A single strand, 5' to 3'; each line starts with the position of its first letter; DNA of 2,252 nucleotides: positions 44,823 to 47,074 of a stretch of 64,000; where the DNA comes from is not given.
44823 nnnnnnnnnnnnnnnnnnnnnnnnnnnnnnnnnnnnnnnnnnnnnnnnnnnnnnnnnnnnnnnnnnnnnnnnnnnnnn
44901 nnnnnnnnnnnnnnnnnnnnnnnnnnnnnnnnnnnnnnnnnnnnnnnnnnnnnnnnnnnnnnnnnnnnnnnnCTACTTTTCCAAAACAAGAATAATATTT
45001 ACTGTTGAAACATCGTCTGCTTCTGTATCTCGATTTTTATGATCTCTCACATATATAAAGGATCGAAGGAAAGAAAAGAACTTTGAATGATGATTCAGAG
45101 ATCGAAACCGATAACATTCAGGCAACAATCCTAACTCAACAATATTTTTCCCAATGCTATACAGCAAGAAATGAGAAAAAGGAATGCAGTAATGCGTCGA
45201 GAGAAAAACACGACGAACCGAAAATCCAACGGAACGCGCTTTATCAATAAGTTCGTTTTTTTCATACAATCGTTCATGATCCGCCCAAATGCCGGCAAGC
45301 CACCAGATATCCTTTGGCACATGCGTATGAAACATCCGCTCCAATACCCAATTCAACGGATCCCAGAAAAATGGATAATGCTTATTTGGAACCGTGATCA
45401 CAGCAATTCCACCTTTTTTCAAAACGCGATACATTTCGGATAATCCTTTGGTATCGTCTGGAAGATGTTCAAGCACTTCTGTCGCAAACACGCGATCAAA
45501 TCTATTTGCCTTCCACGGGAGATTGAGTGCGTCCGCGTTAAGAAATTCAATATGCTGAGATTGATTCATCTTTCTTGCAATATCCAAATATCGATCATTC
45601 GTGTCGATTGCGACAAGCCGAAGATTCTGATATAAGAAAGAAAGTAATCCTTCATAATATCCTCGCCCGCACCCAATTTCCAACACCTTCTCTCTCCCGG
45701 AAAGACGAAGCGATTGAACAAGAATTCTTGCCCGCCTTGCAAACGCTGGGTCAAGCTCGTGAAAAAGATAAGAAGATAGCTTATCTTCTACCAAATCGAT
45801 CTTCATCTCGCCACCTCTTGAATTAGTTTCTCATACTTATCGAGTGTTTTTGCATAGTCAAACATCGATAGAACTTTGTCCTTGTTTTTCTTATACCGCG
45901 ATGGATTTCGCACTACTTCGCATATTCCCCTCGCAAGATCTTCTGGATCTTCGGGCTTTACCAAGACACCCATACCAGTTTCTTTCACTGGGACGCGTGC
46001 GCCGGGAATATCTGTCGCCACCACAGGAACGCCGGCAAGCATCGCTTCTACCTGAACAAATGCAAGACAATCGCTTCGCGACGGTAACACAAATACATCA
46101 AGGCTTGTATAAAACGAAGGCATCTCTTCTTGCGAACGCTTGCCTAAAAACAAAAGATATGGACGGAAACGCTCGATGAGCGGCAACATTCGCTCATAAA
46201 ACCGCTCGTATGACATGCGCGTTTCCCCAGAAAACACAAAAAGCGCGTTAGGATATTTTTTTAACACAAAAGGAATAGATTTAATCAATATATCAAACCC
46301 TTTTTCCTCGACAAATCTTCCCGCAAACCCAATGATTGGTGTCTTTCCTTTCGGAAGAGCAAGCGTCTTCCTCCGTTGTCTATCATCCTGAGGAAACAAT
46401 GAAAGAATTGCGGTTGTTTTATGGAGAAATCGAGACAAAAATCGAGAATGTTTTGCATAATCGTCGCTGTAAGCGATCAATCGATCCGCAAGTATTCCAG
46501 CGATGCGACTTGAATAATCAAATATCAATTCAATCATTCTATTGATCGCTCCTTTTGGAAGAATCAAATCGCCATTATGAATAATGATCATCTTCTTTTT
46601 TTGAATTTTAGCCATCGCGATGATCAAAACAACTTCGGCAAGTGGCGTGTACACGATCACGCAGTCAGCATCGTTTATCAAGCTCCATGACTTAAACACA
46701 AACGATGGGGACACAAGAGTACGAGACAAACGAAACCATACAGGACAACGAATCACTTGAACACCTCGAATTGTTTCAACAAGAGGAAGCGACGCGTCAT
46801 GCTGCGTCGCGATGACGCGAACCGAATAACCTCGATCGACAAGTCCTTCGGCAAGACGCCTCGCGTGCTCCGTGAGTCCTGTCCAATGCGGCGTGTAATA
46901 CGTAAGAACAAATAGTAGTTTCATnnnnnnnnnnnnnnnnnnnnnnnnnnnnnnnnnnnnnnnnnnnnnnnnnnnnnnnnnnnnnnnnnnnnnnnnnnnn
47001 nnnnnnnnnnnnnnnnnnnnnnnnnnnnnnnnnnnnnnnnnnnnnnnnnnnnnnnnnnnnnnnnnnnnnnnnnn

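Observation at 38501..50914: Second envelope-glycan locus: three more GT-C-like proteins next to a DPPR-synthase-like UbiA enzyme, a HAD phosphatase, GT4, two methyltransferases and a Glf-like flavoenzyme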

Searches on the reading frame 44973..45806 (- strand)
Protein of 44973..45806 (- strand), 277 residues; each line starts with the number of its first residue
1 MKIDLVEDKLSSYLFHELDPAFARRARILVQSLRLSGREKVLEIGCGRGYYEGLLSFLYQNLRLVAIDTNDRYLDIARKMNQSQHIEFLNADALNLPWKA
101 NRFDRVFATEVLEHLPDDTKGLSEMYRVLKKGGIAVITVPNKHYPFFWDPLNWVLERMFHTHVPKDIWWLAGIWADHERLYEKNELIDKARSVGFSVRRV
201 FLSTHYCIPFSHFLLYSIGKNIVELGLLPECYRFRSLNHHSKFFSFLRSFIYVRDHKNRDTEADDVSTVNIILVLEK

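Call 4: search_protein_families(library=pfam, proteins=[window:44973-45806:-], max_evalue=0.01)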
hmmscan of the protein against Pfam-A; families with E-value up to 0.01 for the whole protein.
window:44973-45806:- (277 aa): 13 families
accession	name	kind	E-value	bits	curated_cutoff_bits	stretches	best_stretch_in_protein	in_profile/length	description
PF08241.18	Methyltransf_11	-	1.3e-21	77.5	21.2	1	42-137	1-95/95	Methyltransferase domain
PF13649.12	Methyltransf_25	-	2.2e-19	70.4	27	1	41-133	1-97/97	Methyltransferase domain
PF13847.12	Methyltransf_31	-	6.4e-18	65.3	27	1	38-146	4-118/145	Methyltransferase domain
PF13489.12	Methyltransf_23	-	9.2e-15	55.2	27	1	29-198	14-162/164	Methyltransferase domain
PF08242.18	Methyltransf_12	-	9.6e-13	49.1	30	1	42-134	1-97/98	Methyltransferase domain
PF01209.24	Ubie_methyltran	-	1.6e-11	44.4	20.1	1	39-137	49-151/233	ubiE/COQ5 methyltransferase family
PF05401.17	NodS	-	1.7e-05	25.2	24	1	24-118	30-122/201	Nodulation protein S (NodS)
PF01135.25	PCMT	-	0.00014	22.2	20.3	1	29-140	65-174/210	Protein-L-isoaspartate(D-aspartate) O-methyltransferase (PCMT)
PF05175.20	MTS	-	0.00018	21.6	23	1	26-104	20-100/170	Methyltransferase small domain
PF02353.26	CMAS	-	0.0011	18.8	27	1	17-137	42-164/273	Mycolic acid cyclopropane synthetase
PF08003.17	Methyltransf_9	-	0.0012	18.4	23.8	1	35-137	114-217/315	Protein of unknown function (DUF1698)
PF13679.12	Methyltransf_32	-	0.0031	17.9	27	1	32-86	20-78/143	Methyltransferase domain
PF07021.18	MetW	-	0.0031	17.6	21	1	39-142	15-112/193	Methionine biosynthesis protein MetW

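Call 5: search_protein_families(library=ncbifam, proteins=[window:44973-45806:-], max_evalue=0.01)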
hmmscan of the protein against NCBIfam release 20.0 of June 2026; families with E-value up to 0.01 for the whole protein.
window:44973-45806:- (277 aa): 53 families (the best 25 are shown)
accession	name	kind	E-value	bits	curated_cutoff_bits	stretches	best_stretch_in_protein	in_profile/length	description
NF045667.1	MTase_DVU1556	equivalog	2.8e-15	56.4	155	1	29-138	14-120/213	DVU_1556 family methyltransferase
TIGR02072.1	BioC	equivalog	9.5e-15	55.1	184.95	1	29-139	23-134/244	malonyl-ACP O-methyltransferase BioC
TIGR01934.1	MenG_MenH_UbiE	subfamily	3.8e-14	52.5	158.35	1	29-138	31-142/223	ubiquinone/menaquinone biosynthesis methyltransferase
NF001244.0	PRK00216.1-5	equivalog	6.5e-13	48.5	216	1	29-138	40-154/236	bifunctional demethylmenaquinone methyltransferase/2-methoxy-6-polyprenyl-1,4-benzoquinol methylase UbiE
TIGR04345.1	ovoA_Cterm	equivalog_domain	1.2e-12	47.9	170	1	82-143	114-175/242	putative 4-mercaptohistidine N1-methyltransferase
TIGR01983.1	UbiG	equivalog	2.7e-11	43.2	102.95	1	38-144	50-158/228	bifunctional 2-polyprenyl-6-hydroxyphenol methylase/3-demethylubiquinol 3-O-methyltransferase UbiG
NF043040.1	corrin_prot_MT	hypoth_equivalog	3.5e-11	43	180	1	37-138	41-148/216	corrinoid protein-associated methyltransferase CpaM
NF045825.1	FAmtase_mtf2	equivalog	6.8e-11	41.9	400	1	35-136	57-157/248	fatty-acid O-methyltransferase Mtf2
NF001243.0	PRK00216.1-4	equivalog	7.1e-11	41.9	235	1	31-136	41-150/237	demethylmenaquinone methyltransferase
NF002463.0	PRK01683.1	equivalog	8.4e-11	41.9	297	1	15-141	9-132/258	trans-aconitate 2-methyltransferase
NF041675.1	sarc_dimgly_tmase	equivalog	8.8e-11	42.2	550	1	27-141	56-173/278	sarcosine/dimethylglycine N-methyltransferase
NF040539.1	AST_met_ArsM_2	exception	2e-10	41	240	1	33-138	52-164/262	putative arsinothricin biosynthesis methyltransferase ArsM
NF045823.1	PthPhpthDimycoMt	equivalog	2.5e-10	39.9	300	1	35-134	65-163/256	phthiotriol/phenolphthiotriol dimycocerosates methyltransferase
NF001241.0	PRK00216.1-2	equivalog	2.2e-09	37.3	327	1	29-138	43-148/231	demethylmenaquinone methyltransferase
NF047649.1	MTase_UXPK_star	exception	3.5e-09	36.1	460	1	38-136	78-180/283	methyltransferase/UXPK-star double selenoprotein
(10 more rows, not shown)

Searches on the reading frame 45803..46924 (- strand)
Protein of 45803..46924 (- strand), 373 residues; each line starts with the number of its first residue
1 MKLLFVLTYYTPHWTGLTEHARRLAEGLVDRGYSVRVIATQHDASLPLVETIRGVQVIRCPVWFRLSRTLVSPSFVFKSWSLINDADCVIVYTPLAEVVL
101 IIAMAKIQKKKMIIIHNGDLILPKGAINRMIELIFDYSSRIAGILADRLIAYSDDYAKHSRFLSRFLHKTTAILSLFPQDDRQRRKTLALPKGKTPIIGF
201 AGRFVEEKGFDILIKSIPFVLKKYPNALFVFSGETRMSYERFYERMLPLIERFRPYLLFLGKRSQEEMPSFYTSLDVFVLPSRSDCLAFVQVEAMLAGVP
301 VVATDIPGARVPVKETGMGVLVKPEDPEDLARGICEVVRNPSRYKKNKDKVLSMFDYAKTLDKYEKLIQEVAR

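Call 4: search_protein_families(library=pfam, proteins=[window:45803-46924:-], max_evalue=0.01)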
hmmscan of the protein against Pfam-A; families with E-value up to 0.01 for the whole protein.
window:45803-46924:- (373 aa): 5 families
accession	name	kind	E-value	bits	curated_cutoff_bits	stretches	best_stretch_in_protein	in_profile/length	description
PF00534.26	Glycos_transf_1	-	6.6e-29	101.1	26.4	1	191-346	11-164/172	Glycosyl transferases group 1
PF13692.12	Glyco_trans_1_4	-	2.4e-27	96.4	27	1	196-340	2-142/142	Glycosyl transferases group 1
PF13439.12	Glyco_transf_4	-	9.6e-11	42.4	28.5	1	16-159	3-147/170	Glycosyltransferase Family 4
PF13579.12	Glyco_trans_4_4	-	8.3e-10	39.7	29.7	1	15-159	1-141/158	Glycosyl transferase 4-like domain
PF20706.3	GT4-conflict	-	0.00019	21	26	1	192-345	194-362/385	Family 4 Glycosyltransferase in conflict systems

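Call 5: search_protein_families(library=ncbifam, proteins=[window:45803-46924:-], max_evalue=0.01)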
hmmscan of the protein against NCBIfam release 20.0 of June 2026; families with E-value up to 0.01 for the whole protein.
window:45803-46924:- (373 aa): 35 families (the best 25 are shown)
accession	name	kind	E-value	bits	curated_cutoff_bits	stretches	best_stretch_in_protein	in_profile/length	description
TIGR03449.1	mycothiol_MshA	equivalog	3.2e-18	65.8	462.5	1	177-347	203-376/406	D-inositol-3-phosphate glycosyltransferase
NF041876.1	EPS_EpsE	equivalog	5.8e-17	62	400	1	185-345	203-366/389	exopolysaccharide biosynthesis GT4 family glycosyltransferase EpsE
TIGR04157.1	glyco_rSAM_CFB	subfamily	1.7e-16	60.2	400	1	179-322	212-348/406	TIGR04157 family glycosyltransferase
NF007640.0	PRK10307.1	subfamily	6.7e-16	58.2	276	2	164-368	199-397/411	WcaI family glycosyltransferase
TIGR04047.1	MSMEG_0565_glyc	hypoth_equivalog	1.7e-15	57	259.85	1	196-358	194-361/373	MSMEG_0565 family glycosyltransferase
TIGR04063.1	stp3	hypoth_equivalog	1.7e-15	56.9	442.05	1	179-365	199-389/397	TIGR04063 family PEP-CTERM/XrtA system glycosyltransferase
NF047684.1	TeichurnBiosyTuaC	equivalog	4.2e-15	55.6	550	1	180-351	205-365/391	teichuronic acid biosynthesis protein TuaC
TIGR03088.1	stp2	hypoth_equivalog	2.4e-14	53.2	409.05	1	259-370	259-372/374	TIGR03088 family PEP-CTERM/XrtA system glycosyltransferase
NF038229.1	Glyco4_Geo_Pelo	equivalog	2.2e-13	49.9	400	1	208-372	174-337/338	GPMC system family 4 glycosyltransferase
NF012028.0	PRK15484.1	subfamily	1.2e-12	47.7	618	1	182-370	181-377/380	lipopolysaccharide N-acetylglucosaminyltransferase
TIGR03999.1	thiol_BshA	equivalog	2.7e-12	46.3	273.7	1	256-372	256-374/375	N-acetyl-alpha-D-glucosaminyl L-malate synthase BshA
TIGR02149.1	glgA_Coryne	subfamily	4.3e-11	42.5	302.4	1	193-367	202-386/391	glycogen synthase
TIGR02095.1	glgA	subfamily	7e-11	41.4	328.45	1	186-366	284-472/477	glycogen/starch synthase, ADP-glucose type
NF053787.1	GlcN_PG_synth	equivalog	8.3e-11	41.3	480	1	180-365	183-353/361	N-acetylglucosaminyl phosphatidylglycerol synthase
NF038295.1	EPS_HpsP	equivalog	6.2e-09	35.3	550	1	182-348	195-360/388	hormogonium polysaccharide biosynthesis glycosyltransferase HpsP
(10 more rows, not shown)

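Call 82: search_solved_structures(query=window:45803-46924:-, max_evalue=0.00001)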
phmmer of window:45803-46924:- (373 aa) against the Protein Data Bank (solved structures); distinct sequences matched with E-value up to 0.00001: 43.
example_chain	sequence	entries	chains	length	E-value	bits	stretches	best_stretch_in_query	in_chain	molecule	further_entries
6kih_A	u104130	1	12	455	4.9e-14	55.5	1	177-357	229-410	Tll1590 protein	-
3oka_A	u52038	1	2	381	2.7e-11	46.5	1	177-343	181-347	GDP-mannose-dependent alpha-(1-6)-phosphatidylinositol monomannoside mannosyltransferase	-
3okc_A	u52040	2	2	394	2.9e-11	46.3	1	177-343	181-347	GDP-mannose-dependent alpha-(1-6)-phosphatidylinositol monomannoside mannosyltransferase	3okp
3fro_A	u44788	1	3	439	2.2e-10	43.4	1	184-366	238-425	GlgA glycogen synthase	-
2bis_A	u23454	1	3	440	2.2e-10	43.4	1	184-366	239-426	GLGA GLYCOGEN SYNTHASE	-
3l01_A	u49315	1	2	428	2.4e-10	43.3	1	184-366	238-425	GlgA glycogen synthase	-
3c48_A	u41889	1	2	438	3.6e-10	42.8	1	183-352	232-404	Predicted glycosyltransferases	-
3c4q_A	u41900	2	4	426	4.8e-10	42.3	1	183-352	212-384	Predicted glycosyltransferases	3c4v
4n9w_A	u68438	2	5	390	1e-09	41.2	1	195-339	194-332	GDP-mannose-dependent alpha-(1-2)-phosphatidylinositol mannosyltransferase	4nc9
2gej_A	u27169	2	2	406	1.1e-09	41.1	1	195-339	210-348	PHOSPHATIDYLINOSITOL MANNOSYLTRANSFERASE (PimA)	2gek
9m88_C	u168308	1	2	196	3e-09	39.7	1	184-339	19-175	Glycogen synthase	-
2bfw_A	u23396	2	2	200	3.2e-09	39.6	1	184-339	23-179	GLGA GLYCOGEN SYNTHASE | PGS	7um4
2r60_A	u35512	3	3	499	3.3e-09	39.6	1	263-372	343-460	Glycosyl transferase, group 1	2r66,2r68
6fj3_A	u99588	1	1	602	4.3e-09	39.2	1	184-368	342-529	Parathyroid hormone/parathyroid hormone-related peptide receptor,Parathyroid hormone/parat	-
5i45_A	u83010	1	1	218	4.4e-09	39.2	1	176-345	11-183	Glycosyl transferases group 1 family protein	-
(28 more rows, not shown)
